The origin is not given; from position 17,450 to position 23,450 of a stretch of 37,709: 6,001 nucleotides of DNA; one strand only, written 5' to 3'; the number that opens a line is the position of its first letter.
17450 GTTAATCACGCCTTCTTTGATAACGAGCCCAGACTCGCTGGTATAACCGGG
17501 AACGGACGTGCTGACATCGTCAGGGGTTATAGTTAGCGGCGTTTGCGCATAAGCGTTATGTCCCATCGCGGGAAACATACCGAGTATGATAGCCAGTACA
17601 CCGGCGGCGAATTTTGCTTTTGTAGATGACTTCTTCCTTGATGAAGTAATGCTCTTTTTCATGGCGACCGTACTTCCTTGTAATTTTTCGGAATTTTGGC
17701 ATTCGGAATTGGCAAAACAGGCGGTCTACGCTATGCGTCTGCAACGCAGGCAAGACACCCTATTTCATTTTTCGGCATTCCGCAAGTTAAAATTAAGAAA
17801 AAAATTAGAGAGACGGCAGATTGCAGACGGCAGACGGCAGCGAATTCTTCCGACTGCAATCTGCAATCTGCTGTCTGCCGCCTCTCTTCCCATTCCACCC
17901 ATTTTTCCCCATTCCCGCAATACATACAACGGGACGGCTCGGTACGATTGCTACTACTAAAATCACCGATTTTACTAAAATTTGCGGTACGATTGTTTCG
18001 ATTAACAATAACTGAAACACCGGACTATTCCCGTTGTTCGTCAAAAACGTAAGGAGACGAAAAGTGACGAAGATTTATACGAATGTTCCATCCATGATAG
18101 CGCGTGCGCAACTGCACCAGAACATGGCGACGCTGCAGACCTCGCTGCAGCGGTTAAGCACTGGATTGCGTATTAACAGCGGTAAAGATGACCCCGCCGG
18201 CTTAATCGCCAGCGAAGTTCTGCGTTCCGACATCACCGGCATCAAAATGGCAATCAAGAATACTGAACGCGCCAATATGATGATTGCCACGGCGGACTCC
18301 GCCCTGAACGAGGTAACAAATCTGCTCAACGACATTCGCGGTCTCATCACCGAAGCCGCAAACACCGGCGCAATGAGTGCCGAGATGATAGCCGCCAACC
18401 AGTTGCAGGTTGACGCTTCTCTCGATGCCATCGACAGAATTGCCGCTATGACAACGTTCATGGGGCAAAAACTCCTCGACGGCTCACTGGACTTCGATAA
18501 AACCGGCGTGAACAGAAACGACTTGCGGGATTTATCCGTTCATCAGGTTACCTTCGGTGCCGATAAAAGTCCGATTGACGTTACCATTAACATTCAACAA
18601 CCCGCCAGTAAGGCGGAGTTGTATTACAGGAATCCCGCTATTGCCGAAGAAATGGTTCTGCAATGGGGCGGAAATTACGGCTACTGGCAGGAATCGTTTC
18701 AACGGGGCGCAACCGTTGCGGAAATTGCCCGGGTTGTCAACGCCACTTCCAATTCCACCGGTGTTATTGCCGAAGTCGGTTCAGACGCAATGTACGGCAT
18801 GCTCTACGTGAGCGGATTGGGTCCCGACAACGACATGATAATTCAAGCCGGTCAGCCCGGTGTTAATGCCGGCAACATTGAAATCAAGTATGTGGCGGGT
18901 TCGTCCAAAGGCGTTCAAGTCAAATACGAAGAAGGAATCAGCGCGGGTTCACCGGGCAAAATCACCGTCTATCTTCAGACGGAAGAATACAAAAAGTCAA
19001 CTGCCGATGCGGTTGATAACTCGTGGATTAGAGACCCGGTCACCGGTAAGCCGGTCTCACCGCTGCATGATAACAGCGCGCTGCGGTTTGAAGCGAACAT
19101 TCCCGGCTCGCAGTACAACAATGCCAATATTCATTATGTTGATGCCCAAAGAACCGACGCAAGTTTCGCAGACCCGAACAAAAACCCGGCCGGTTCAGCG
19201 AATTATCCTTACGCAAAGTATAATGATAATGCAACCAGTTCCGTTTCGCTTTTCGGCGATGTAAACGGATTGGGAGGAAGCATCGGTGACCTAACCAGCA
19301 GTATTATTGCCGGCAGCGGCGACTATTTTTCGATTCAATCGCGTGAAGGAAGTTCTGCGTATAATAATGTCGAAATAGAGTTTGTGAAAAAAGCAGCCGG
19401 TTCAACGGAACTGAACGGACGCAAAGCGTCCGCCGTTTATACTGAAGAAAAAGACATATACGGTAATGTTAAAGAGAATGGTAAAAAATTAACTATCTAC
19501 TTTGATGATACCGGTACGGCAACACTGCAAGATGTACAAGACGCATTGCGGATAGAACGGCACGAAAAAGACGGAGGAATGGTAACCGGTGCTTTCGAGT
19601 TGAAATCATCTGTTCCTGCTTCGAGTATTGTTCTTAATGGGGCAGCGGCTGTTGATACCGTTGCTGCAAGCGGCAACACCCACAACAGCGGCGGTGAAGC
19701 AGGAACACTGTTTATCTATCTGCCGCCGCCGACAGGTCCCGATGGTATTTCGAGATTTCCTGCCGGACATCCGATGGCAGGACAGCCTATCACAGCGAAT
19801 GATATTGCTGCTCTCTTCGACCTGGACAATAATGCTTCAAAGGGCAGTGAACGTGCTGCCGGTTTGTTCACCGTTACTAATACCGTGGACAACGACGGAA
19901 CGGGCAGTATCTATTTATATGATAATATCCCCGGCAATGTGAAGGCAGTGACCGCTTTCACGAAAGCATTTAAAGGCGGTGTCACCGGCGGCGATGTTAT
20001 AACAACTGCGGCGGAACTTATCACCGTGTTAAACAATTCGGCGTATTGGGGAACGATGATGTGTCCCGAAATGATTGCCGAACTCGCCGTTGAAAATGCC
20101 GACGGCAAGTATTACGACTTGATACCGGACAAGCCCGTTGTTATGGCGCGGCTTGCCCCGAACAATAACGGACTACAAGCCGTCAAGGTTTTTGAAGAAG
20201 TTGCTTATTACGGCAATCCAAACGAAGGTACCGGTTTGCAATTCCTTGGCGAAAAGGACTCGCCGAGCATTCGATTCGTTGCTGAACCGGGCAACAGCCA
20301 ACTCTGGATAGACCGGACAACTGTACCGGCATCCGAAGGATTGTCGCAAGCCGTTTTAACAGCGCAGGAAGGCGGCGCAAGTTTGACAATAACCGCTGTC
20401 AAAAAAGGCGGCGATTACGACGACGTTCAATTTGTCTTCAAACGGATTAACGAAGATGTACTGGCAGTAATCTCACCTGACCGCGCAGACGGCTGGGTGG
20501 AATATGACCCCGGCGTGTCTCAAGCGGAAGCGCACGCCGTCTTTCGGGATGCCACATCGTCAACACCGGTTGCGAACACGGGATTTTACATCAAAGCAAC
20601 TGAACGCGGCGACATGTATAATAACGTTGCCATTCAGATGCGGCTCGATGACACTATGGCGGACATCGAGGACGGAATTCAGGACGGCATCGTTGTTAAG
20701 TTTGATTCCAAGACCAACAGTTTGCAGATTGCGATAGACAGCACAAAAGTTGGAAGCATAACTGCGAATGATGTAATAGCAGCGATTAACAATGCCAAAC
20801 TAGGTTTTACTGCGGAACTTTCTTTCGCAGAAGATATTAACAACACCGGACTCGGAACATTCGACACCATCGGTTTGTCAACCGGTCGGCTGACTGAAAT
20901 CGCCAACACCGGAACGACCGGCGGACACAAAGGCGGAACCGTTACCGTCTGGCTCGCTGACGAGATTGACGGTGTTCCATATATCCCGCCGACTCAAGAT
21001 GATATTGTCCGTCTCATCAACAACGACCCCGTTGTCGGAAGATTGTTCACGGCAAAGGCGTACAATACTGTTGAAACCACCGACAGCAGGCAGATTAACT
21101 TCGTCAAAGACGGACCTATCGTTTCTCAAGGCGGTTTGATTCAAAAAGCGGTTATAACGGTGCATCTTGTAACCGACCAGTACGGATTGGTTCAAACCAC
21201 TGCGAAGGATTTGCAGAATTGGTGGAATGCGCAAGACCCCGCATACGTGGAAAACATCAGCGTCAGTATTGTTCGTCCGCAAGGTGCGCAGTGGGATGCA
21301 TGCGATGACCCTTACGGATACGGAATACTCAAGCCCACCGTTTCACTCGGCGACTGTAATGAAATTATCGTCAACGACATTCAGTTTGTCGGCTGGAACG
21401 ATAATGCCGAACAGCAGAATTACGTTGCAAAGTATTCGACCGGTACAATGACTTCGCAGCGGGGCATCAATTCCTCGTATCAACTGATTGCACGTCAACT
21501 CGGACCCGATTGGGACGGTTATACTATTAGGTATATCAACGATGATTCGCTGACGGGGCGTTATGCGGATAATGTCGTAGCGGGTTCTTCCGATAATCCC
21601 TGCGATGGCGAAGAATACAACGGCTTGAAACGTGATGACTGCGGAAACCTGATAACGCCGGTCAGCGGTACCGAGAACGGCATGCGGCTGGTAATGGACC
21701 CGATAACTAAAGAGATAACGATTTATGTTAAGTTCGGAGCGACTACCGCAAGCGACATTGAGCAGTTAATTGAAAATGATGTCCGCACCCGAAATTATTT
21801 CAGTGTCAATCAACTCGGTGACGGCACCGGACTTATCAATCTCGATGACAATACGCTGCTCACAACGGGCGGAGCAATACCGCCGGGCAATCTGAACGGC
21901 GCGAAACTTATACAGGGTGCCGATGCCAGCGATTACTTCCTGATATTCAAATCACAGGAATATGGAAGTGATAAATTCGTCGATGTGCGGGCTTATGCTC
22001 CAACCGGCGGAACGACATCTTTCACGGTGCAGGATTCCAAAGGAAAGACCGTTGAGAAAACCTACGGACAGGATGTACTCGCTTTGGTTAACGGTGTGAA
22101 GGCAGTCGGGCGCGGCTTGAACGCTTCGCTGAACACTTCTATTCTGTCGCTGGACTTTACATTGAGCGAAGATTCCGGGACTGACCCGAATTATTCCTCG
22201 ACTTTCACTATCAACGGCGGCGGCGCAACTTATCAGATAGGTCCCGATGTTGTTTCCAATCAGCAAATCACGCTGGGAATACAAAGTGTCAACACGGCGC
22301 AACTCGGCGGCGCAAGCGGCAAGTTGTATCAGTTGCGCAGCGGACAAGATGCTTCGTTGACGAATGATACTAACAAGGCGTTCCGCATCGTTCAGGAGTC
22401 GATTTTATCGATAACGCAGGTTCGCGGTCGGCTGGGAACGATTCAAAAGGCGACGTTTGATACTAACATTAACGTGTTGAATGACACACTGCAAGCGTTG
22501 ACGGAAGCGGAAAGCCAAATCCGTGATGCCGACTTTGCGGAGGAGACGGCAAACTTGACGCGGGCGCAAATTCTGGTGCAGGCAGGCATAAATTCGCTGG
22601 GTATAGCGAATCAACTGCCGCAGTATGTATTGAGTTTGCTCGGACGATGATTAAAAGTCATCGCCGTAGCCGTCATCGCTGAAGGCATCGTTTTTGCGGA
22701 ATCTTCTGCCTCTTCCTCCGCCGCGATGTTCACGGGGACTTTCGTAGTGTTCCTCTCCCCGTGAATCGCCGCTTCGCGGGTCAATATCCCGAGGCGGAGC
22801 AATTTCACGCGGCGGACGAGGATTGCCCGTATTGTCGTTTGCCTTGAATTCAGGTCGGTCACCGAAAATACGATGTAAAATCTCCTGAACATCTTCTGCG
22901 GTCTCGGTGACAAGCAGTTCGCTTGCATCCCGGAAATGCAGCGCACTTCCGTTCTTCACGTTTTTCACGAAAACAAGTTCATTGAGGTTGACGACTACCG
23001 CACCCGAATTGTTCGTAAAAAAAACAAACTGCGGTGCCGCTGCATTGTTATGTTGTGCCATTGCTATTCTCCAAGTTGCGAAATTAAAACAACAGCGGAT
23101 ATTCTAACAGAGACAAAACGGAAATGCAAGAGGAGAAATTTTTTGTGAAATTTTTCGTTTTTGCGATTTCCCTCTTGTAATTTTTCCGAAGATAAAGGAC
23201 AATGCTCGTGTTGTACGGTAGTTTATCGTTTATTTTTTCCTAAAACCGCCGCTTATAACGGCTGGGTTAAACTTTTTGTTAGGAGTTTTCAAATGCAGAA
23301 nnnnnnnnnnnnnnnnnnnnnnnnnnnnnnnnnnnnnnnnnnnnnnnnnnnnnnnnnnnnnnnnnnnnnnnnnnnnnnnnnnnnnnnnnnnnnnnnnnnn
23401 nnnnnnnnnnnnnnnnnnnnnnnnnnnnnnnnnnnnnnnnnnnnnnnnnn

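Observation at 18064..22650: Orphan giant flagellin (1528 aa) with a ~1250-aa insert built from repeated modules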

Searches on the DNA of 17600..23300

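Call 68: search_rna_families(source=window, start=17600, end=23300, threshold=evalue, max_evalue=1)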
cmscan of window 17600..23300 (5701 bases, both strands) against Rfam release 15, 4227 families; matches with E-value up to 1: 1.
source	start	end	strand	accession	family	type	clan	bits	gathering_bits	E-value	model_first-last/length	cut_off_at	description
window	17806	17888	-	RF03964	mir-H1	Gene; miRNA;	-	26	97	0.52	1-85/85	no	mir-H1 microRNA precursor family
